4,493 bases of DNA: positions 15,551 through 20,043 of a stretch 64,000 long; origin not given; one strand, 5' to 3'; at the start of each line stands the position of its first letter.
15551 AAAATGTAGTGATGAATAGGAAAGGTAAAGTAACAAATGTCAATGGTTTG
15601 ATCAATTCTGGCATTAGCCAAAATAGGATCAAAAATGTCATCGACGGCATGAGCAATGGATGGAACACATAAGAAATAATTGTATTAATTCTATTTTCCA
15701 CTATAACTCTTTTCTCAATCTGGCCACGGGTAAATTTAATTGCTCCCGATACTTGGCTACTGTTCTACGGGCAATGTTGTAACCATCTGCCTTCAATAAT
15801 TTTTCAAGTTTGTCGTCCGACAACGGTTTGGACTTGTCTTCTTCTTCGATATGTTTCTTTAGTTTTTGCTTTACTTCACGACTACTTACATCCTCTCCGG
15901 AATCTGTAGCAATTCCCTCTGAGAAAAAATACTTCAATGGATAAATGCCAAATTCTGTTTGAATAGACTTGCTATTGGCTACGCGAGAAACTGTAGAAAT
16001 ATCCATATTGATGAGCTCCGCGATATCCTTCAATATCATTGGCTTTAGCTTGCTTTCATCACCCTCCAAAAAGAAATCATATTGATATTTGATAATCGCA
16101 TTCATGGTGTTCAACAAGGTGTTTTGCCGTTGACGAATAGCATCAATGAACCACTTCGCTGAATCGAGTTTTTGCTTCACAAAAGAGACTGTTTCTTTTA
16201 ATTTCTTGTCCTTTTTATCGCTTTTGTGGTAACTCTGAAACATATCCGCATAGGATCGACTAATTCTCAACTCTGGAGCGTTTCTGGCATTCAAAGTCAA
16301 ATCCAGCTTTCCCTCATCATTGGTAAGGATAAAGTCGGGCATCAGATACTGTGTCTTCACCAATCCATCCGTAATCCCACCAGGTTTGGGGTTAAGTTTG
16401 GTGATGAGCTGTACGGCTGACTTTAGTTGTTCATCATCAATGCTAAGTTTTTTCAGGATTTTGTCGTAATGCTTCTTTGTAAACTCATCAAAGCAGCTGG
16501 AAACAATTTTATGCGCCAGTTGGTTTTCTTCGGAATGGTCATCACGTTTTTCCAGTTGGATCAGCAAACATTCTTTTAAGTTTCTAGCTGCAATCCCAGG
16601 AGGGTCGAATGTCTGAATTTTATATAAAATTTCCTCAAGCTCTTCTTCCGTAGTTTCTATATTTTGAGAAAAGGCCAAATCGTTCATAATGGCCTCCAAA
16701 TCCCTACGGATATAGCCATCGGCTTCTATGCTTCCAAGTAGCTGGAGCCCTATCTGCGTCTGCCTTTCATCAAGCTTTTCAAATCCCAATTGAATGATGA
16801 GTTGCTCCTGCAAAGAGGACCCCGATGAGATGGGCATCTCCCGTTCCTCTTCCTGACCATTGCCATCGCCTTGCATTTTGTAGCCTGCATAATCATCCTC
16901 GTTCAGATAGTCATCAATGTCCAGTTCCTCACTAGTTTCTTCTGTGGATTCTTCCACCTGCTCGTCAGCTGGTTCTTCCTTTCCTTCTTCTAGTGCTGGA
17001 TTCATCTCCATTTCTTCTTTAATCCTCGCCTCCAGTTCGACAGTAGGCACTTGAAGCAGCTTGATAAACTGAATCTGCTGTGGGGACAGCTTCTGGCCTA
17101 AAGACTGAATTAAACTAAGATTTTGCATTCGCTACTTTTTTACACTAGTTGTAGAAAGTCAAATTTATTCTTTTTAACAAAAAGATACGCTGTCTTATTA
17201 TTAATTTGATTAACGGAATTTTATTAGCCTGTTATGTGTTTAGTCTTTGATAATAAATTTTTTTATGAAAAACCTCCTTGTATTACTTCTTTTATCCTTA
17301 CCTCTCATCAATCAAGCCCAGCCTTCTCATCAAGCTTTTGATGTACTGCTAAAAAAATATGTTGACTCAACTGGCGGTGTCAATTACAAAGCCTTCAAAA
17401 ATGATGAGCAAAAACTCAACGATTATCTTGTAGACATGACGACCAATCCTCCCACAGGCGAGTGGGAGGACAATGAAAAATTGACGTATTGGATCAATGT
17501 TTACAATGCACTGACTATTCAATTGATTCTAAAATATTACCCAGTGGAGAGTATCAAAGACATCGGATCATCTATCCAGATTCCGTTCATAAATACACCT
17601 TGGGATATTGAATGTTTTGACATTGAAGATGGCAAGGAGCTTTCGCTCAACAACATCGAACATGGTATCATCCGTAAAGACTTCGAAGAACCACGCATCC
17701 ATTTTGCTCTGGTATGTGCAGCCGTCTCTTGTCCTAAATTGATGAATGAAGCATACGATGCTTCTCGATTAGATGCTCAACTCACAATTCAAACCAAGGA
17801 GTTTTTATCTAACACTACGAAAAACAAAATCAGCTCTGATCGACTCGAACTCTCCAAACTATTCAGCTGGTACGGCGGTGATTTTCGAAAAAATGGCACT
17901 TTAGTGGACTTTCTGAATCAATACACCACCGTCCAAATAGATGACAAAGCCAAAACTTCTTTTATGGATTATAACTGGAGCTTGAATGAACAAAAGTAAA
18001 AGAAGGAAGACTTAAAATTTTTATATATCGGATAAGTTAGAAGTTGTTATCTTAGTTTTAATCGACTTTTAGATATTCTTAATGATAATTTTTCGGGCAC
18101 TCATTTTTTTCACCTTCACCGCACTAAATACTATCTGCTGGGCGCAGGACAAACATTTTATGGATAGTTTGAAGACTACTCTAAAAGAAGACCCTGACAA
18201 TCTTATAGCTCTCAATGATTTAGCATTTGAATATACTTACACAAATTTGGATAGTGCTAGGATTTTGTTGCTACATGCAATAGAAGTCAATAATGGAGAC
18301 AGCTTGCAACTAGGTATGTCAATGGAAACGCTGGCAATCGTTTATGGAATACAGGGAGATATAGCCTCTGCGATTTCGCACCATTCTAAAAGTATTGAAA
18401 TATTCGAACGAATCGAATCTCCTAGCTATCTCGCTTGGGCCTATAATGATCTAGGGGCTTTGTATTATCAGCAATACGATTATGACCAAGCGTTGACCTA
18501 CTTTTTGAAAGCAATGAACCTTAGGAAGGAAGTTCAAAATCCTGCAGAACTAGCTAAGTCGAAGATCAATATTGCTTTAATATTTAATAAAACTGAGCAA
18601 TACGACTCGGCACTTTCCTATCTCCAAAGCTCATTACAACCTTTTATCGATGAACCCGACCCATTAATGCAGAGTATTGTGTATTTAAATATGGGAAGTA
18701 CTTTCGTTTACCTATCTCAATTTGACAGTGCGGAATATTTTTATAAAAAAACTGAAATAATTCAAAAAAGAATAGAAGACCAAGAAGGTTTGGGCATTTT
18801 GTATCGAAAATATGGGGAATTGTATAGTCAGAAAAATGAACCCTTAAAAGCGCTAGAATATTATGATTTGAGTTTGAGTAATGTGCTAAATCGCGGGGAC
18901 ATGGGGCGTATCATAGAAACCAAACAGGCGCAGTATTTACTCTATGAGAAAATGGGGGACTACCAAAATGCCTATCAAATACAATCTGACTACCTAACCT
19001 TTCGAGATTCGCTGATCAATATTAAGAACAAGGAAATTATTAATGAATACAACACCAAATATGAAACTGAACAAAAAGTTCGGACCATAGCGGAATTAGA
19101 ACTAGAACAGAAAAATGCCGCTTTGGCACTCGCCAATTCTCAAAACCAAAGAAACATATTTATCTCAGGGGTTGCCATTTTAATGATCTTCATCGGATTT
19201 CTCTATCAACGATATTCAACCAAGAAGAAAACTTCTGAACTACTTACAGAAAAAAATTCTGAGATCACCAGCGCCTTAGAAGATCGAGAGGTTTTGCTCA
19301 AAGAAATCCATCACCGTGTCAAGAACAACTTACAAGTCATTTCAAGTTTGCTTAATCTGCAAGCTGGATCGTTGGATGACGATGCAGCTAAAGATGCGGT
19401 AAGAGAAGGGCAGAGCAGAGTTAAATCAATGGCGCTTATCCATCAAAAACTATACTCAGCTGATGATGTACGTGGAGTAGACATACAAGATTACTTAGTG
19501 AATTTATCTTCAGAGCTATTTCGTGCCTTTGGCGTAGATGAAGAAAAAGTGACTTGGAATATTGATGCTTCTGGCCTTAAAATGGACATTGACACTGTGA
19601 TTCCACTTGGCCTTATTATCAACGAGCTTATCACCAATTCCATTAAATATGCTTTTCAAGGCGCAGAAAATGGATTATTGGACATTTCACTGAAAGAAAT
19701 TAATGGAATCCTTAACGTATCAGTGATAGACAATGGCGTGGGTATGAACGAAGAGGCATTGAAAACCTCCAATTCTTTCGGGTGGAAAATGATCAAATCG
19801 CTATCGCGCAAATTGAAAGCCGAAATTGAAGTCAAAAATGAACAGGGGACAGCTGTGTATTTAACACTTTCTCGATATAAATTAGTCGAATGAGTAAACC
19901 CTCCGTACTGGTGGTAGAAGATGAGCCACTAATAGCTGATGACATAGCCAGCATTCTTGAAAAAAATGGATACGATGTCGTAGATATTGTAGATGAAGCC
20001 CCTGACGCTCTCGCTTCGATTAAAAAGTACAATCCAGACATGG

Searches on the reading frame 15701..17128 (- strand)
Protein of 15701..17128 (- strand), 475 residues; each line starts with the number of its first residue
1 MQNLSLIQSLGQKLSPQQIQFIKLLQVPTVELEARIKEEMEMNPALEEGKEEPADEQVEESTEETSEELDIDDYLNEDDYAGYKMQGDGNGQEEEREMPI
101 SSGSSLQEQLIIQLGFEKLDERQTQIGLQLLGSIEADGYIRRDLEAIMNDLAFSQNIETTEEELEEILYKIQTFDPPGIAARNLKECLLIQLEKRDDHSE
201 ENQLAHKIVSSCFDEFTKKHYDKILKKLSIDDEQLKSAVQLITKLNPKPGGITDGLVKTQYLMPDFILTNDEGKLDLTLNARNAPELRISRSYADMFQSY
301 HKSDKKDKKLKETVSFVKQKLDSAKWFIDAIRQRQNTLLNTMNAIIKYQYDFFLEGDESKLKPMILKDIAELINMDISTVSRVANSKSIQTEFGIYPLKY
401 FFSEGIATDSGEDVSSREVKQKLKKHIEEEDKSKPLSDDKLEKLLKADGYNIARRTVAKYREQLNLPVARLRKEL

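Call 59: search_protein_families(library=pfam, proteins=[window:15701-17128:-], max_evalue=0.00001)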
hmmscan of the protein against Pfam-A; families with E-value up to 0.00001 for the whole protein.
window:15701-17128:- (475 aa): 3 families
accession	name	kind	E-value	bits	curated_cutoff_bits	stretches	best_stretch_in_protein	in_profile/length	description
PF04963.19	Sigma54_CBD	-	6.4e-55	186.2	22.9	1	101-293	7-185/185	Sigma-54 factor, core binding domain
PF04552.19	Sigma54_DBD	-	1.2e-54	184.9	22.8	1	315-473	2-159/160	Sigma-54, DNA binding domain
PF00309.25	Sigma54_AID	-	1.1e-14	54.4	23.8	1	4-48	2-46/46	Sigma-54 factor, Activator interacting domain (AID)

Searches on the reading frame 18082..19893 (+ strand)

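Call 59: search_protein_families(library=pfam, proteins=[window:18082-19893:+], max_evalue=0.00001)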
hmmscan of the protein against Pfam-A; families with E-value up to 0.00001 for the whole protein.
window:18082-19893:+ (603 aa): 8 families
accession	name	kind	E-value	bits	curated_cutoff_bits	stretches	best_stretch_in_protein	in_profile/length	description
PF13424.12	TPR_12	-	4.8e-38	129.6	30.1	2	81-150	6-77/77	Tetratricopeptide repeat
PF07568.18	HisKA_2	-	2.1e-28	98.6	22.3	1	408-482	1-75/76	Histidine kinase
PF13374.12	TPR_10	-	1.5e-14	53.9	27.5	1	117-151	1-35/42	Tetratricopeptide repeat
PF00515.34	TPR_1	-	9.3e-14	51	27.8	0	118-145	1-28/34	Tetratricopeptide repeat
PF02518.31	HATPase_c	-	5.4e-10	40.1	26.4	1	508-597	5-108/111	Histidine kinase-, DNA gyrase B-, and HSP90-like ATPase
PF07719.23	TPR_2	-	2.7e-08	33.8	27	0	119-148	2-31/34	Tetratricopeptide repeat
PF17874.7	TPR_MalT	-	3.7e-08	33.5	45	0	77-183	79-186/336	MalT-like TPR region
PF13176.12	TPR_7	-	5.4e-08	32.8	27.9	0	121-154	2-35/36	Tetratricopeptide repeat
